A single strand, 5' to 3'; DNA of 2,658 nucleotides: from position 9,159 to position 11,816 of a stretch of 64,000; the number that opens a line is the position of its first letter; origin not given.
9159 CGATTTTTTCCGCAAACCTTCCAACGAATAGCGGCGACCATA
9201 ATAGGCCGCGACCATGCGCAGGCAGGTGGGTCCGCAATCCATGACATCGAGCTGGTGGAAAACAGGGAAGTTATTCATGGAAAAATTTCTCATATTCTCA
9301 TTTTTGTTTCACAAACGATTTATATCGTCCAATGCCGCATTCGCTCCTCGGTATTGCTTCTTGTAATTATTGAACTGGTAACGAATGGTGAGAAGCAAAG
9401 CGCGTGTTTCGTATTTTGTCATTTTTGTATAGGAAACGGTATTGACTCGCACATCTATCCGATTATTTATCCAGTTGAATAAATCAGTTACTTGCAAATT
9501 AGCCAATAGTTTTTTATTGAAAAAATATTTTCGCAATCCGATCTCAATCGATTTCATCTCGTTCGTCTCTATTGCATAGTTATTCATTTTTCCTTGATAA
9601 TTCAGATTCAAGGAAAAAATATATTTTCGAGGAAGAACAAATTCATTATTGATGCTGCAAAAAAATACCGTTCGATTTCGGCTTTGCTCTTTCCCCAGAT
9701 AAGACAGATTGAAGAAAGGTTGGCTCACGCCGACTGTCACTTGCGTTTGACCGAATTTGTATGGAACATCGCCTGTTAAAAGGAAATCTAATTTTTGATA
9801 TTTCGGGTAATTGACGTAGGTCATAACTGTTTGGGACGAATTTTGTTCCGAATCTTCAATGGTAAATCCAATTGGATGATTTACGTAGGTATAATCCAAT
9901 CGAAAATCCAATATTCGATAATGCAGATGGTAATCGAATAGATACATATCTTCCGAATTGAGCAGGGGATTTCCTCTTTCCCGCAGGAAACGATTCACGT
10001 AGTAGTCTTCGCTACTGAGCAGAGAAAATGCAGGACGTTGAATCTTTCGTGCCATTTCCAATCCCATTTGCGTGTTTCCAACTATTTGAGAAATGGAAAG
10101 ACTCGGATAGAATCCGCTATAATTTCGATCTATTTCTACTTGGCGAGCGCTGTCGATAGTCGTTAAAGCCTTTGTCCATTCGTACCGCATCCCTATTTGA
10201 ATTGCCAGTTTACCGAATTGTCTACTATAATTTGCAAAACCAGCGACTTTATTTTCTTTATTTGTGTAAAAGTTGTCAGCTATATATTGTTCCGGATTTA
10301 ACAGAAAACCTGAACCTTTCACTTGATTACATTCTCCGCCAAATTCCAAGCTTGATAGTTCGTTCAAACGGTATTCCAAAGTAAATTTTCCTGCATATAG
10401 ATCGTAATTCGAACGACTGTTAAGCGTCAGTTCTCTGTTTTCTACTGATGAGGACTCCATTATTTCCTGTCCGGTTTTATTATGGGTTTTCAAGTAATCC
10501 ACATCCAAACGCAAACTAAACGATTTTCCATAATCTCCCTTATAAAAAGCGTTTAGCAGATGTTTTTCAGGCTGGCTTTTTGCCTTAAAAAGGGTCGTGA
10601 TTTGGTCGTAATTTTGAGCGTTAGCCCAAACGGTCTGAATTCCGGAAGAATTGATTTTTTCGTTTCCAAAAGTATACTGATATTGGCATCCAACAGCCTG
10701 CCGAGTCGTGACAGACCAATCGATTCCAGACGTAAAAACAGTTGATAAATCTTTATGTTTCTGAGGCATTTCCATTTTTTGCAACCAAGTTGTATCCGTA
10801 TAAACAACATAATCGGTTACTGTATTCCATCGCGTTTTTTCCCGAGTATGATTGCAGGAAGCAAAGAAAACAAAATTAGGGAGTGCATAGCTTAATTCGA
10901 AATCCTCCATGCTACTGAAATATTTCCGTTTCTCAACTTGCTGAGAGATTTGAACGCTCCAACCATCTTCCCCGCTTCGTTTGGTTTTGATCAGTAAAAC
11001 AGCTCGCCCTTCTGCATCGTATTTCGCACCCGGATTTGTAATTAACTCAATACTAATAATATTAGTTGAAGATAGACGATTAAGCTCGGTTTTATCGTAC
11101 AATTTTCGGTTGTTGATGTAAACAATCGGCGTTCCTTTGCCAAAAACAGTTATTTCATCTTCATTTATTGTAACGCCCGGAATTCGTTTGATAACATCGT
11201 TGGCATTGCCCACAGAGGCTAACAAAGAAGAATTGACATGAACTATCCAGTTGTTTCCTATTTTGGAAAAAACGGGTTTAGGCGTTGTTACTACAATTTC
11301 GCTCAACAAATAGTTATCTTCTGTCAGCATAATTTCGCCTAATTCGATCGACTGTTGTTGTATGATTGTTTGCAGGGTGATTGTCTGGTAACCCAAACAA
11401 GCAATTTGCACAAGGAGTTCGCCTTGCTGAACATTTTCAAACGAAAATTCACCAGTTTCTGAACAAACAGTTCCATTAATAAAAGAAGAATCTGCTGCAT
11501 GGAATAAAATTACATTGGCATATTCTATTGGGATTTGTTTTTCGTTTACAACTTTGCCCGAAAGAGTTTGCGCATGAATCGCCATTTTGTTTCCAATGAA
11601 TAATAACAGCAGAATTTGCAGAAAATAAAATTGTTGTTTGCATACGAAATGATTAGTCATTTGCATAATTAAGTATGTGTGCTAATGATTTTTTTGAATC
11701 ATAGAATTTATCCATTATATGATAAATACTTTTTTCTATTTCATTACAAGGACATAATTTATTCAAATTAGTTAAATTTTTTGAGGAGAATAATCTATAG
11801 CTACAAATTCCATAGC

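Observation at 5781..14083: Compact radical-SAM/SPASM RiPP operon with GG-leader precursor, C39-ABC exporter, mini-HlyD, embedded OM barrel and LytTR regulator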

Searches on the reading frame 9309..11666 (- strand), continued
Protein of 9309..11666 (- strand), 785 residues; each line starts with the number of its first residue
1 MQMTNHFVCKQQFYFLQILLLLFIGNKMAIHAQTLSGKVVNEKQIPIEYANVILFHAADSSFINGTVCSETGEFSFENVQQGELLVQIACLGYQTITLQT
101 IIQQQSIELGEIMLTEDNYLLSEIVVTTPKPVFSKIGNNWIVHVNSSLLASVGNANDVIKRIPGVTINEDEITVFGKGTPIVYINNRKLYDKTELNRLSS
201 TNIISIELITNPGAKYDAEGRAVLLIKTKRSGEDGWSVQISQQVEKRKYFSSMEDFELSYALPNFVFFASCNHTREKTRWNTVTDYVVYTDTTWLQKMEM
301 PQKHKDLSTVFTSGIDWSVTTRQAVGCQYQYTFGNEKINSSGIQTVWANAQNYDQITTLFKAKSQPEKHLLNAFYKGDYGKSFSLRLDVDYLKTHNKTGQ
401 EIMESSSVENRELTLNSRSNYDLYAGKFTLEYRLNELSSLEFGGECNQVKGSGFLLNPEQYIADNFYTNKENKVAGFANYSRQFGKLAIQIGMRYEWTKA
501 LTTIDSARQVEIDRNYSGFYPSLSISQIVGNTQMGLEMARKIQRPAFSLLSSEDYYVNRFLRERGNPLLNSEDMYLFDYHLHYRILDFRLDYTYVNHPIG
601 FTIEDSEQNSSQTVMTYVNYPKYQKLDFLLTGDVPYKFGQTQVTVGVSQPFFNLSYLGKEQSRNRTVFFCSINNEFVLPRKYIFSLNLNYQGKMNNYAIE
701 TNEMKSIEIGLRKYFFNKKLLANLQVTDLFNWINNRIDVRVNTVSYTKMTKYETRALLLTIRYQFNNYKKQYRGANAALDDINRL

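Call 62: fold_search(model_id=the predicted structure, library=pdb)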
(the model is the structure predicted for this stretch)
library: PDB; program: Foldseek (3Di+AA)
matches with E <= 10: 932; with E <= 0.001: 236
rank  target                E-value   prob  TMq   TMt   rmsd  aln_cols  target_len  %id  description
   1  5fp2_B                1.7e-19  1.00  0.51  0.71   7.8       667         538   13  Crystal structure of the siderophore receptor PirA from Pseudomonas aeruginosa (released 2015-12-09)
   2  9nn6_A                5.3e-19  1.00  0.54  0.65   8.3       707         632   13  E. coli Cir in Complex with the RBD of Microcin V (released 2025-09-24)
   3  5nc4                  6.9e-19  1.00  0.52  0.58   8.6       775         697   13  Crystal structure of the ferric enterobactin receptor (PfeA) in complex with protochelin from Pseudomonas aeruginosa (released 2018-03-21)
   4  5mzs                  1.0e-18  1.00  0.51  0.56   8.7       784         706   14  Crystal structure of the ferric enterobactin receptor (PfeA) mutant (R480A_Q482A) from Pseudomonas aeruginosa (released 2018-02-14)
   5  8the_A                1.1e-18  1.00  0.56  0.61   7.8       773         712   12  Cryo-EM structure of Pseudomonas aeruginosa TonB-dependent transporter PhuR in complex with synthetic antibody and hem (released 2024-01-31)
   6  1fep                  1.6e-18  1.00  0.53  0.60   8.2       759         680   13  FERRIC ENTEROBACTIN RECEPTOR (released 1999-01-13)
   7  6r1f                  1.7e-18  1.00  0.52  0.57   8.5       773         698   12  Crystal structure of the ferric enterobactin receptor mutant R480A from Pseudomonas aeruginosa (PfeA) in complex with en (released 2019-04-10)
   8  6i2j                  1.9e-18  1.00  0.53  0.58   8.1       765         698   13  Crystal structure of the ferric enterobactin receptor mutant (Q482A) from Pseudomonas aeruginosa (PfeA) in complex with  (released 2019-01-16)
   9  5out                  1.9e-18  1.00  0.51  0.55   8.8       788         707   13  CRYSTAL STRUCTURE OF THE FERRIC ENTEROBACTIN RECEPTOR (PFEA) MUTANT (G324V) FROM PSEUDOMONAS AERUGINOSA (released 2018-09-05)
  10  5fr8_A                2.1e-18  1.00  0.50  0.55   9.0       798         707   12  Crystal structure of the siderophore receptor PirA from Acinetobacter baumannii (released 2016-05-11)
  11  2hdf                  2.7e-18  1.00  0.49  0.63  10.0       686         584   13  Crystal structure of the Colicin I receptor Cir from E.coli (released 2007-05-08)
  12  5nc3                  2.7e-18  1.00  0.52  0.57   8.7       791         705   12  Crystal structure of the ferric enterobactin receptor (PfeA) from Pseudomonas aeruginosa in complex with the tris-catech (released 2018-03-21)
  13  6q5e                  3.4e-18  1.00  0.53  0.58   8.7       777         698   12  Crystal structure of the ferric enterobactin receptor from Pseudomonas aeruginosa (PfeA) in complex with enterobactin (released 2019-01-16)
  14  9dhe                  4.1e-18  1.00  0.52  0.64   7.9       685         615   10  The crystal structure on the heme/hemoglobin transporter ChuA, in complex with heme (released 2025-05-21)
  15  5m9b                  5.4e-18  1.00  0.51  0.56   8.7       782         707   13  Crystal structure of the ferric enterobactin receptor (PfeA) from Pseudomonas aeruginosa (released 2018-02-21)
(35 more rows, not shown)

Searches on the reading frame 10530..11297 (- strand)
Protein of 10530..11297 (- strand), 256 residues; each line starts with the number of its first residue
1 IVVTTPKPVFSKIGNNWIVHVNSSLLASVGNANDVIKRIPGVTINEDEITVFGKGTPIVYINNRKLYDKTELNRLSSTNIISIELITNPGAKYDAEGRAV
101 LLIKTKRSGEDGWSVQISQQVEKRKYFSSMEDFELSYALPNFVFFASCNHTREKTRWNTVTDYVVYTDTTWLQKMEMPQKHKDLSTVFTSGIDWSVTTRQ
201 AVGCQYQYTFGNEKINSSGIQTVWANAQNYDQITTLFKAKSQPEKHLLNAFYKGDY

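Call 46: search_protein_families(library=pfam, proteins=[window:10530-11297:-], max_evalue=10)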
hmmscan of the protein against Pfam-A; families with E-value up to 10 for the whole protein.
seq(256 aa): 2 families
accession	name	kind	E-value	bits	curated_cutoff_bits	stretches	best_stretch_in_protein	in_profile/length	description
PF01389.23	OmpA_membrane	-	0.014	15.6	21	1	173-210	113-150/180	OmpA-like transmembrane domain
PF07715.20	Plug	-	0.025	15.5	23.9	1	29-95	22-101/107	TonB-dependent Receptor Plug Domain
